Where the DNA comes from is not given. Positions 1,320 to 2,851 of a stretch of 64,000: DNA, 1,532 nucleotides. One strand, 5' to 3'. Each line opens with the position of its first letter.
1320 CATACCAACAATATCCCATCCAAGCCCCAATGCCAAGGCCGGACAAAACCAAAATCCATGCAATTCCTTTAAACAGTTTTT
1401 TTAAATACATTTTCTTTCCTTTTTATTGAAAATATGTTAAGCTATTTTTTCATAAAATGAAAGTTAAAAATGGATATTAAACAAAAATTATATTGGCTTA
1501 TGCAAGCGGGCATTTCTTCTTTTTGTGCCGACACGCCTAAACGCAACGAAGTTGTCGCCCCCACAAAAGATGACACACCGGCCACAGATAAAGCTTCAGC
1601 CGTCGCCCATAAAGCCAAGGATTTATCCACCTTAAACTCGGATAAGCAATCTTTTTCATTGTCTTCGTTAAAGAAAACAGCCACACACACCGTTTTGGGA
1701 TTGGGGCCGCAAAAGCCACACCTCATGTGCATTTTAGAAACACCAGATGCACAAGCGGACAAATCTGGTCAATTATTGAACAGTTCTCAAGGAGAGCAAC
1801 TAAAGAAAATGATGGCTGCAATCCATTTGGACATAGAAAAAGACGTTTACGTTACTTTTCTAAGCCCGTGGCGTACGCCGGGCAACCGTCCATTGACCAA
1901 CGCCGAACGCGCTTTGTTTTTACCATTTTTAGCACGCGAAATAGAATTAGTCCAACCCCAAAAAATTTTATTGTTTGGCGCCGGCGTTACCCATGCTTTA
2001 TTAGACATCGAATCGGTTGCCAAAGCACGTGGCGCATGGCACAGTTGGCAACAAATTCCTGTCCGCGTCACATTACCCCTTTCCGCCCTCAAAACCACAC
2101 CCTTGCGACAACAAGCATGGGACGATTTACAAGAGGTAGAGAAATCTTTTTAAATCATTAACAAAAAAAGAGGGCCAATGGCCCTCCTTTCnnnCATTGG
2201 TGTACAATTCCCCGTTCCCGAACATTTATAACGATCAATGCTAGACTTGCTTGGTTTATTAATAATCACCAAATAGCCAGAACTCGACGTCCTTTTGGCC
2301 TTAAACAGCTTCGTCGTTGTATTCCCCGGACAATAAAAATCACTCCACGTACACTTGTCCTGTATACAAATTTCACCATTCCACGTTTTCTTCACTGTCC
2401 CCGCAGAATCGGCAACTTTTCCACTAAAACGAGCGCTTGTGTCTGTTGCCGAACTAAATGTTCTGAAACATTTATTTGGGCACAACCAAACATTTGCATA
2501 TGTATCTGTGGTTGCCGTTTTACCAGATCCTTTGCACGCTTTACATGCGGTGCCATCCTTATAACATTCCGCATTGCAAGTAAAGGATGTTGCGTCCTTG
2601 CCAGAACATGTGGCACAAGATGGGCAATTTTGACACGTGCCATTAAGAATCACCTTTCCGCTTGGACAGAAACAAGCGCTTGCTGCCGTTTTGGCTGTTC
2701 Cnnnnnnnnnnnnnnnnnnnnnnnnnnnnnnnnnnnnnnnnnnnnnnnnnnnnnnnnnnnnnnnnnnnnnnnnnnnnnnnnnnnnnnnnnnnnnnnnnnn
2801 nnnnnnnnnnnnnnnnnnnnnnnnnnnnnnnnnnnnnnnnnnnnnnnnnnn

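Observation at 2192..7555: virB3-virB4 followed 9 nt later by an 868-aa cysteine-rich prepilin-like gene: a three-gene module mixing T4SS and type IV pilin parts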

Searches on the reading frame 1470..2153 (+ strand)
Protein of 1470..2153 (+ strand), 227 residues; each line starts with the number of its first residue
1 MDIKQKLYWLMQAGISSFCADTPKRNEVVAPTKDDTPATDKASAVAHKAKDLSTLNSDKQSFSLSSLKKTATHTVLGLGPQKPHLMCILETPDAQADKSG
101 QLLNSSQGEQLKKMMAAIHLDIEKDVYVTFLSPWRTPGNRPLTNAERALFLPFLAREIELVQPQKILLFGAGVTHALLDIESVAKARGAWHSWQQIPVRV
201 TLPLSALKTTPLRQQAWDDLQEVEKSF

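Call 3: search_protein_families(library=pfam, proteins=[window:1470-2153:+], max_evalue=0.1)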
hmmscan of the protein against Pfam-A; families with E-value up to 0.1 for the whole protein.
window:1470-2153:+ (227 aa): 1 family
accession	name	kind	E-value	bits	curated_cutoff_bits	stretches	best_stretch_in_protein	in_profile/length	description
PF03167.25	UDG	-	2.3e-12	47.6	24.3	1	77-221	2-141/141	Uracil DNA glycosylase superfamily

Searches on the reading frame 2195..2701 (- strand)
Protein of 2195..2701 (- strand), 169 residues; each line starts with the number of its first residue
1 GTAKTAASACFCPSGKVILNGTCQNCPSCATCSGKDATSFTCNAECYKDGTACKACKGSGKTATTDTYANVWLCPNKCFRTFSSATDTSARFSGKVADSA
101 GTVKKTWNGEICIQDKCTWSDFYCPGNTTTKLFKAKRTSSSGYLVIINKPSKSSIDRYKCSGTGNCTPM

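Call 84: predict_structure(alignment_id=A6)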
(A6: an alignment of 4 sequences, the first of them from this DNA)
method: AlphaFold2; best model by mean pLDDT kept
length: 169 residues; sequences in the alignment: 4
mean_pLDDT: 79.2   pTM: 0.72
mean pLDDT of the five models: 79.2, 79.1, 77.4, 76.2, 53.8
residues with pLDDT >= 90: 30; 70-90: 103; 50-70: 29; < 50: 7
segments of 3 or more residues with pLDDT < 50: 1-7
pLDDT, mean of each block of 10 residues (from residue 1): 47 79 85 76 88 80 74 90 68 88 88 74 90 86 84 77 72
secondary structure, 60 per line:
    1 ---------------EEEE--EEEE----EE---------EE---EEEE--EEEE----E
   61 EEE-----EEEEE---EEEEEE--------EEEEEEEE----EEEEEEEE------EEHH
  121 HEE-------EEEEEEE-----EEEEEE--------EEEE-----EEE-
elements in order: E16-19 E22-25 E46-49 E52-55 E60-63 E69-73 E77-82 E91-98 E103-110 E131-137 E143-148 E157-160 E166-168
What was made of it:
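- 2195..2569 (-): Conserved C-terminal all-beta domain, aa 744-868. AF2 model pLDDT 79, all beta (call 84).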

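Call 87: fold_search(model_id=the predicted structure, library=pdb)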
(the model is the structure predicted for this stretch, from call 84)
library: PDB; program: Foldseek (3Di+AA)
matches with E <= 10: 1281; with E <= 0.001: 0
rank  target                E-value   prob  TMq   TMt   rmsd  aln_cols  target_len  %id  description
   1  3jyb_A                3.8e-02  0.80  0.29  0.33   6.5       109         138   13  Crystal Structure of the RetS periplasmic domain (released 2010-02-16)
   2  7bhq_C                5.9e-02  0.25  0.18  0.16  15.3       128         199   13  In situ assembled Salmonella FlgD hook cap complex (released 2021-05-05)
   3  7bhq_D                6.3e-02  0.21  0.18  0.15  16.1       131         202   13  In situ assembled Salmonella FlgD hook cap complex (released 2021-05-05)
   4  2w1w_A                7.0e-02  0.66  0.25  0.31   9.3       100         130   11  Native structure of a family 35 carbohydrate binding module from Clostridium thermocellum (released 2009-01-20)
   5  5azy_B                7.4e-02  0.44  0.22  0.31   7.0        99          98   14  Crystal structure of p24delta1 GOLD domain (Native 2) (released 2016-09-14)
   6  5n2b_A                7.4e-02  0.16  0.19  0.22  14.8       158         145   10  The crystal structure of Burkholderia pseudomallei antigen and type I fimbria protein BPSL1626. (released 2018-01-17)
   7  2w1w_B                8.3e-02  0.60  0.25  0.31   9.8       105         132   10  Native structure of a family 35 carbohydrate binding module from Clostridium thermocellum (released 2009-01-20)
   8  1spp_B                9.7e-02  0.57  0.26  0.34   6.1        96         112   12  THE CRYSTAL STRUCTURES OF TWO MEMBERS OF THE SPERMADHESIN FAMILY REVEAL THE FOLDING OF THE CUB DOMAIN (released 1998-06-24)
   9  7eh9_B                1.1e-01  0.35  0.22  0.26  15.2       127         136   14  Crystal structure of the flagellar hook cap fragment from Salmonella enterica serovar Typhimurium (released 2021-11-24)
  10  3zgi_B                1.1e-01  0.18  0.16  0.16  11.1        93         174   12  Crystal structure of the KRT10-binding region domain of the pneumococcal serine rich repeat protein PsrP (released 2013-12-25)
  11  2pak_B                1.1e-01  0.21  0.22  0.26  15.2       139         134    8  Structure of a H51N mutant dTDP-4-keto-6-deoxy-D-glucose-3,4-ketoisomerase from Aneurinibacillus thermoaerophilus comp (released 2007-04-24)
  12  2pam_B                1.4e-01  0.21  0.22  0.26  15.2       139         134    8  Structure of a H49N, H51N double mutant dTDP-4-keto-6-deoxy-D-glucose-3,4-ketoisomerase from Aneurinibacillus thermoae (released 2007-04-24)
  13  7rrm_A                1.4e-01  0.63  0.27  0.40   5.5       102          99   10  Structure of the human TMED1 (p24gamma1) Golgi dynamics Domain (released 2021-10-20)
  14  4mzu_F                1.4e-01  0.28  0.22  0.14  12.2       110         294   15  Crystal structure of FdtD, a bifunctional ketoisomerase/N-acetyltransferase from Shewanella denitrificans (released 2013-10-09)
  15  4zzf                  1.6e-01  0.30  0.20  0.22   8.9       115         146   15  Crystal structure of truncated FlgD (tetragonal form) from the human pathogen Helicobacter pylori (released 2016-02-24)
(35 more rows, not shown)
